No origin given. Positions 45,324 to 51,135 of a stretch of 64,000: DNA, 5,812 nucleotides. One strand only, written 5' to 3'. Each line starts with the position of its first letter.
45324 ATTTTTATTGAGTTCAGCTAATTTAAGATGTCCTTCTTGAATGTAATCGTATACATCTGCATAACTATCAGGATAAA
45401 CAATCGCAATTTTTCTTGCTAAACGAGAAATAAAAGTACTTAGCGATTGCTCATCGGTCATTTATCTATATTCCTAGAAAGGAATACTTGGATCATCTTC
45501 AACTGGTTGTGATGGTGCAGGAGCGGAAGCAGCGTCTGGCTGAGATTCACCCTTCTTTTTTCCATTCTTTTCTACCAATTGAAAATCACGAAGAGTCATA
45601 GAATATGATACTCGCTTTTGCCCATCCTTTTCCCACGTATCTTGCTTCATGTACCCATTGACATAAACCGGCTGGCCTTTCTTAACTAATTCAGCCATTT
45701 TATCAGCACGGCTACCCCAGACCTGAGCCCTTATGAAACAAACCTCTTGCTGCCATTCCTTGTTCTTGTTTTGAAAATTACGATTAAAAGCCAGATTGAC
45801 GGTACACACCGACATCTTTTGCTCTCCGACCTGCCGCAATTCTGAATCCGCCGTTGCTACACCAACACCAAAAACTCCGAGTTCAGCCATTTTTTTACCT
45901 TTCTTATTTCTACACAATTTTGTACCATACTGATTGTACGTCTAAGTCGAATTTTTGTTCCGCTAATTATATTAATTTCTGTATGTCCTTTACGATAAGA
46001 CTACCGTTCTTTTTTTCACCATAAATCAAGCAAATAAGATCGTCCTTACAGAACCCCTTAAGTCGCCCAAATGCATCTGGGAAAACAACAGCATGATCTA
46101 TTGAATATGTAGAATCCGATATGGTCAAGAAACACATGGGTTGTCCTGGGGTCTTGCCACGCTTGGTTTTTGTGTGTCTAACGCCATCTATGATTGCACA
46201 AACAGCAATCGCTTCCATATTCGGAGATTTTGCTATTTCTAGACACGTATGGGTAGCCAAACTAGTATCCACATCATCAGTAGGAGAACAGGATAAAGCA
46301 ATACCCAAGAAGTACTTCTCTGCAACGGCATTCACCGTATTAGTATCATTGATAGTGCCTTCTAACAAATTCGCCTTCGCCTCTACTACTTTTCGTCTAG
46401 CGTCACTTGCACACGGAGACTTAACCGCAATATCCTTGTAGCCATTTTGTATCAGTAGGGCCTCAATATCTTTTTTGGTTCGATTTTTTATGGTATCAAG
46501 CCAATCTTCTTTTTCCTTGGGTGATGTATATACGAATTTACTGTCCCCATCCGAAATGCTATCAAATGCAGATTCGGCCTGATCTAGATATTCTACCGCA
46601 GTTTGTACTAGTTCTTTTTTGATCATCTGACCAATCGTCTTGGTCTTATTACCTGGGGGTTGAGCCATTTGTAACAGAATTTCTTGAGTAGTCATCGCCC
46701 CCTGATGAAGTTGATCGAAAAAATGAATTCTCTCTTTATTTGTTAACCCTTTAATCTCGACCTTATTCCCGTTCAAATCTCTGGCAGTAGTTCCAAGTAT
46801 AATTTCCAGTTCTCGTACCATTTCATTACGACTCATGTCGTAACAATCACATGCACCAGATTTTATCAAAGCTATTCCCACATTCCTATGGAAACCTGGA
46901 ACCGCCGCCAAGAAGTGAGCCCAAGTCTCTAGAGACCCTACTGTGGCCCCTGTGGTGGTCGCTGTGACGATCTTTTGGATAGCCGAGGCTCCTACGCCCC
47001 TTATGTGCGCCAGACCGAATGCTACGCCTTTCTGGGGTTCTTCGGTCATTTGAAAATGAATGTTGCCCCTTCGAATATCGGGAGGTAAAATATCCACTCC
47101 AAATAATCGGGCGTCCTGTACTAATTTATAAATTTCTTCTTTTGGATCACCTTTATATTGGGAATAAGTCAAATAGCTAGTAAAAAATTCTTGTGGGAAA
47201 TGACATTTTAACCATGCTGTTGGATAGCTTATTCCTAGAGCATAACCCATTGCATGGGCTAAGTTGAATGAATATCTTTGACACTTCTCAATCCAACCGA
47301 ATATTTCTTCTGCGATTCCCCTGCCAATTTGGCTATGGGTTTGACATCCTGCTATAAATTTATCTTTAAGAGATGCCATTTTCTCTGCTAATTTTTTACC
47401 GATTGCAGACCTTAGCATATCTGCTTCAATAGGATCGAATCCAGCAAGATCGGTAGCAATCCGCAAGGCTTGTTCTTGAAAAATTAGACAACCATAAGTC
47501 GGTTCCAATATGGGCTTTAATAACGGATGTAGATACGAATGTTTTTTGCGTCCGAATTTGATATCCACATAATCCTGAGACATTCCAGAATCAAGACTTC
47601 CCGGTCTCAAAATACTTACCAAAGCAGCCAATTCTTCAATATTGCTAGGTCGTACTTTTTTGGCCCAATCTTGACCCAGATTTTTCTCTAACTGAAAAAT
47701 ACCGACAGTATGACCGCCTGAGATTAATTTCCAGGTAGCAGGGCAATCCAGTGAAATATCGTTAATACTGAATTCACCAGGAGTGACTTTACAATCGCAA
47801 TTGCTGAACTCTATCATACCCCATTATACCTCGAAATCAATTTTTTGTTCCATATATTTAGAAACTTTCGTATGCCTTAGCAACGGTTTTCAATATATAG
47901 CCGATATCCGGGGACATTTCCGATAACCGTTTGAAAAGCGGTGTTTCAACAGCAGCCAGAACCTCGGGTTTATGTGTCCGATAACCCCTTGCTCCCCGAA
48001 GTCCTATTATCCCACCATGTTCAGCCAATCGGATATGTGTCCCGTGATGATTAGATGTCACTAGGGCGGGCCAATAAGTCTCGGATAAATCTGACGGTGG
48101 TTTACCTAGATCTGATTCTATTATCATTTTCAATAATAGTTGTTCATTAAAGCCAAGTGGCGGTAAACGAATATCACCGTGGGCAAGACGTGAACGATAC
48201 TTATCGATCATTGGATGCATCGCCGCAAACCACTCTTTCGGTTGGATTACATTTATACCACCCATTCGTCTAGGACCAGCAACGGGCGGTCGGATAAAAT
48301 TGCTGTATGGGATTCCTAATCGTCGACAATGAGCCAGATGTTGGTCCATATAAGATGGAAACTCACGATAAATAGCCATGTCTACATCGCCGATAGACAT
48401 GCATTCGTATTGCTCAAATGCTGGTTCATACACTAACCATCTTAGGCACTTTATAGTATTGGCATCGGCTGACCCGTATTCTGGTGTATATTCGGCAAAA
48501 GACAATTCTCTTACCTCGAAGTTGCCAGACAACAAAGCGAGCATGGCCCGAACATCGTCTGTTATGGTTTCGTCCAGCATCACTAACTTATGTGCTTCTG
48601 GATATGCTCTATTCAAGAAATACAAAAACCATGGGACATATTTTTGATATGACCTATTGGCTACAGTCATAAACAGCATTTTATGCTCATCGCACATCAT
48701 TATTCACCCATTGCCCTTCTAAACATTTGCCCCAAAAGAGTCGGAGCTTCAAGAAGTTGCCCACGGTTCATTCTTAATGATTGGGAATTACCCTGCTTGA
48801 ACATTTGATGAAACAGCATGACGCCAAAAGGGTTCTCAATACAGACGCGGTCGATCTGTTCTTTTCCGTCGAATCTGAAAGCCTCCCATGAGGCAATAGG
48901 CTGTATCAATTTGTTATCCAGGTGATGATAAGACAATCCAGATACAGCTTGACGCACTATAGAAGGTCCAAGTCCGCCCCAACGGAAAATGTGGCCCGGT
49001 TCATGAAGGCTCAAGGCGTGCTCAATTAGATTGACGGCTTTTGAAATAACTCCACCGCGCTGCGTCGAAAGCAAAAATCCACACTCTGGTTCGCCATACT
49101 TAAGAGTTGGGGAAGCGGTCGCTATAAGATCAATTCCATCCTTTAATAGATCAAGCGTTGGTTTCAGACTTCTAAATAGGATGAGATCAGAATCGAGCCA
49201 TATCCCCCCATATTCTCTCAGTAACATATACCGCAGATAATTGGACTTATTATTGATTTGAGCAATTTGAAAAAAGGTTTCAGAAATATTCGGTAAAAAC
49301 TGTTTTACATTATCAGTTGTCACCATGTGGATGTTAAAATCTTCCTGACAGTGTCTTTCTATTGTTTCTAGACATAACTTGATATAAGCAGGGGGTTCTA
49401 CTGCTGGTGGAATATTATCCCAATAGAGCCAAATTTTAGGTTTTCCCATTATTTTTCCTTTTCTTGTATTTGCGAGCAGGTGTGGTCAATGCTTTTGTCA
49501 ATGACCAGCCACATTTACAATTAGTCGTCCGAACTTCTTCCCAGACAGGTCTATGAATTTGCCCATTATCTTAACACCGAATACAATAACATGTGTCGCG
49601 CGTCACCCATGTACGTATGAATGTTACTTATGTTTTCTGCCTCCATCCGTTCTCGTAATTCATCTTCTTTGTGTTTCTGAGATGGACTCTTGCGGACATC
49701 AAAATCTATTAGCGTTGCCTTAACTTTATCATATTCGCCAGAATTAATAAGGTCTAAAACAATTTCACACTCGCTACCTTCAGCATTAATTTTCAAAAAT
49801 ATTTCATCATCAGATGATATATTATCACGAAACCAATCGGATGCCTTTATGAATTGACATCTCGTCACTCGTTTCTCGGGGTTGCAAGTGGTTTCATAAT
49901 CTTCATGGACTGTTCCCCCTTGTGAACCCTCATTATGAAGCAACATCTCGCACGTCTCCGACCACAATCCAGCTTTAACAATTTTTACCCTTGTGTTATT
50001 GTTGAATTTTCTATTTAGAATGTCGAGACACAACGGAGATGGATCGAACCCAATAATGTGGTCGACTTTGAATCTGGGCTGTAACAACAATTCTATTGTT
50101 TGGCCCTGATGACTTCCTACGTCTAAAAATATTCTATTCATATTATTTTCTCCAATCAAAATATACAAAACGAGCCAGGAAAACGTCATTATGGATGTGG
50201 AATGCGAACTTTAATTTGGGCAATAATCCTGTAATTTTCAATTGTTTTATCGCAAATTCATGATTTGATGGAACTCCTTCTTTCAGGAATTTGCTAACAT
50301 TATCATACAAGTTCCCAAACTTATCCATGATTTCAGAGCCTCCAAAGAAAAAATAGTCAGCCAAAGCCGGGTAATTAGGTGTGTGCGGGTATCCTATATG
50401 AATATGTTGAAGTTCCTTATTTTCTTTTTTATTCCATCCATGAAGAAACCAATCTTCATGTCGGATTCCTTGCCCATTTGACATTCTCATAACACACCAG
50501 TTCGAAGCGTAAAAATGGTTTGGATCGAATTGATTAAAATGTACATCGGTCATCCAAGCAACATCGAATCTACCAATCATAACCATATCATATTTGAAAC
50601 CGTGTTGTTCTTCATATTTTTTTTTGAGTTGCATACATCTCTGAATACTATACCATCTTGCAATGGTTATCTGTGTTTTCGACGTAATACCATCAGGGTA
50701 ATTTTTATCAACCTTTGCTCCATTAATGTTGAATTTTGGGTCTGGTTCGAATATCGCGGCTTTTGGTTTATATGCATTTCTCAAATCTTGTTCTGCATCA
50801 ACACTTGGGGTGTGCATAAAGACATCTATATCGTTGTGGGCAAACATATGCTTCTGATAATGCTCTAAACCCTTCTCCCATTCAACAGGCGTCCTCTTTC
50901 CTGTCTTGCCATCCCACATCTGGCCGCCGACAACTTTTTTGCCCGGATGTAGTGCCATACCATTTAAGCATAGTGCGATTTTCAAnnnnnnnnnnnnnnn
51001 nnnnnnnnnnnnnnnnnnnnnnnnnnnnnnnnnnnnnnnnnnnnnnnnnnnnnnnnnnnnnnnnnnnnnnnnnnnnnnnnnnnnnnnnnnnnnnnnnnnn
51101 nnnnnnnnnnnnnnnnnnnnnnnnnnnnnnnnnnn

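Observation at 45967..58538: Tripartite, intein-less DNA polymerase III alpha (DnaE) spread over 12.5 kb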

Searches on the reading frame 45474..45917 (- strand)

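Call 4: search_protein_families(library=pfam, proteins=[window:45474-45917:-], max_evalue=0.01)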
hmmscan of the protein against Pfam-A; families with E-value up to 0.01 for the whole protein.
window:45474-45917:- (147 aa): 2 families
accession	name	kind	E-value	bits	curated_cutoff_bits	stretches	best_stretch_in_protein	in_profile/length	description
PF00436.31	SSB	-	3.4e-21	75.7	26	1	16-114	5-103/104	Single-strand binding protein family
PF11625.14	DUF3253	-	0.00056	20.5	22.1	1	32-89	16-68/81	Protein of unknown function (DUF3253)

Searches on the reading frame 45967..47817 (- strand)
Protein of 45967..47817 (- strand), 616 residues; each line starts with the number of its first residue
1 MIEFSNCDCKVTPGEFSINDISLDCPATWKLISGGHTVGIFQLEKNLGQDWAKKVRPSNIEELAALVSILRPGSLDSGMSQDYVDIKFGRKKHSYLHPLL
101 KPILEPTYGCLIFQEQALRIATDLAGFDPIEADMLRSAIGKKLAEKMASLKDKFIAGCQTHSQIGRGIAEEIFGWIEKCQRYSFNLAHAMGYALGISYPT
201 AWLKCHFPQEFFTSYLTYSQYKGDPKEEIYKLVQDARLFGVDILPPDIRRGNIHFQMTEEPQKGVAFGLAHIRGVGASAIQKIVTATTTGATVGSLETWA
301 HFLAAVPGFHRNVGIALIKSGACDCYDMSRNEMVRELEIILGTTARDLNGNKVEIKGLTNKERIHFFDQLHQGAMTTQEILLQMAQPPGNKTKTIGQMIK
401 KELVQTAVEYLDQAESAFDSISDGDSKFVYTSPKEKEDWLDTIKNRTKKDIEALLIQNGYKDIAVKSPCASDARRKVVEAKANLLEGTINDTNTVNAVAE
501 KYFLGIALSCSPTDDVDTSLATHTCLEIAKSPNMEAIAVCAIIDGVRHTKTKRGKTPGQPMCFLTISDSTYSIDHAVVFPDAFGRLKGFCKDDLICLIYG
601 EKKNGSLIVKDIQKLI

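Call 3: search_protein_families(library=pfam, proteins=[window:45967-47817:-], max_evalue=0.01)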
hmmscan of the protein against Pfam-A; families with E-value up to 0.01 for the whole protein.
window:45967-47817:- (616 aa): 2 families
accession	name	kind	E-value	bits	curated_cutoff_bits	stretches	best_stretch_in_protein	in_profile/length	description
PF17657.6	DNA_pol3_finger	-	3.1e-45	153.9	22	1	15-160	19-164/166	Bacterial DNA polymerase III alpha subunit finger domain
PF14579.12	HHH_6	-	2.9e-12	47.1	25.6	1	240-332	1-89/90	Helix-hairpin-helix motif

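Call 6: search_protein_families(library=phrogs, proteins=[window:45967-47817:-], max_evalue=0.001)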
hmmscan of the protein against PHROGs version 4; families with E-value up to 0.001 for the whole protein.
window:45967-47817:- (616 aa): 6 families
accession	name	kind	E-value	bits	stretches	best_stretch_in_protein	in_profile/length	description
phrog_405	-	DNA, RNA and nucleotide metabolism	3.1e-94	317.8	1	18-593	623-1054/1190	DNA polymerase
phrog_11165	-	DNA, RNA and nucleotide metabolism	5.2e-52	177.9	1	20-292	311-580/782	DNA polymerase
phrog_12219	-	DNA, RNA and nucleotide metabolism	7.7e-41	141.2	1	16-451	200-641/823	DNA polymerase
phrog_21652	-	DNA, RNA and nucleotide metabolism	7.3e-25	88.5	1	20-159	273-429/476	DNA polymerase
phrog_4335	-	unknown function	1.3e-12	48.7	1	166-282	15-124/421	-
phrog_20695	-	DNA, RNA and nucleotide metabolism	0.00078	19.4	0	240-335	50-140/440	DNA binding protein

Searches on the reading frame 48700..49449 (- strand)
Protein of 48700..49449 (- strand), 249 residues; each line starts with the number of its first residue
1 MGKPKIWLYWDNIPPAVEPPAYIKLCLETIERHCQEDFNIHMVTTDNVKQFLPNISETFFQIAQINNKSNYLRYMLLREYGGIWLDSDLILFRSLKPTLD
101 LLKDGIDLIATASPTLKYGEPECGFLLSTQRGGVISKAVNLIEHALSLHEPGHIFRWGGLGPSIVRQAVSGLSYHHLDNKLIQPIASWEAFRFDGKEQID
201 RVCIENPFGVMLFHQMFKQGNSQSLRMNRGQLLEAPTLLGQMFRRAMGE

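Call 4: search_protein_families(library=pfam, proteins=[window:48700-49449:-], max_evalue=0.01)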
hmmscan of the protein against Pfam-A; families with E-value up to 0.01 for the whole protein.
window:48700-49449:- (249 aa): 2 families
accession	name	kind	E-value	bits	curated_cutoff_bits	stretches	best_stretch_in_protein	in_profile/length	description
PF05704.18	Caps_synth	-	3.8e-12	46.6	24.5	1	5-96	49-141/278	Capsular polysaccharide synthesis protein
PF04488.21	Gly_transf_sug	-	1.2e-08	36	23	1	45-99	30-87/93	Glycosyltransferase sugar-binding region containing DXD motif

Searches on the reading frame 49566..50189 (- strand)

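Call 4: search_protein_families(library=pfam, proteins=[window:49566-50189:-], max_evalue=0.01)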
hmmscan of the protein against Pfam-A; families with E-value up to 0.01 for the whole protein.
window:49566-50189:- (207 aa): 3 families
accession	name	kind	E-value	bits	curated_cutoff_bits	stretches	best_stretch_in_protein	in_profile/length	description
PF13649.12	Methyltransf_25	-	0.0021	19.1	27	0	22-73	2-53/97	Methyltransferase domain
PF13489.12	Methyltransf_23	-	0.007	16.5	27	0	14-66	19-68/164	Methyltransferase domain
PF05050.19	Methyltransf_21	-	0.008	16.8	22.7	0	23-181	1-165/173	Methyltransferase FkbM domain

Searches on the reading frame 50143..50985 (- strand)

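Call 4: search_protein_families(library=pfam, proteins=[window:50143-50985:-], max_evalue=0.01)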
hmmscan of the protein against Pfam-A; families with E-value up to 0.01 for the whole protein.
window:50143-50985:- (280 aa): 1 family
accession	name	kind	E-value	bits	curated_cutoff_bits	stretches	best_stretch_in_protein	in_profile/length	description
PF25072.1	DUF7796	-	4.2e-05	23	27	1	108-160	93-145/346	Domain of unknown function (DUF7796)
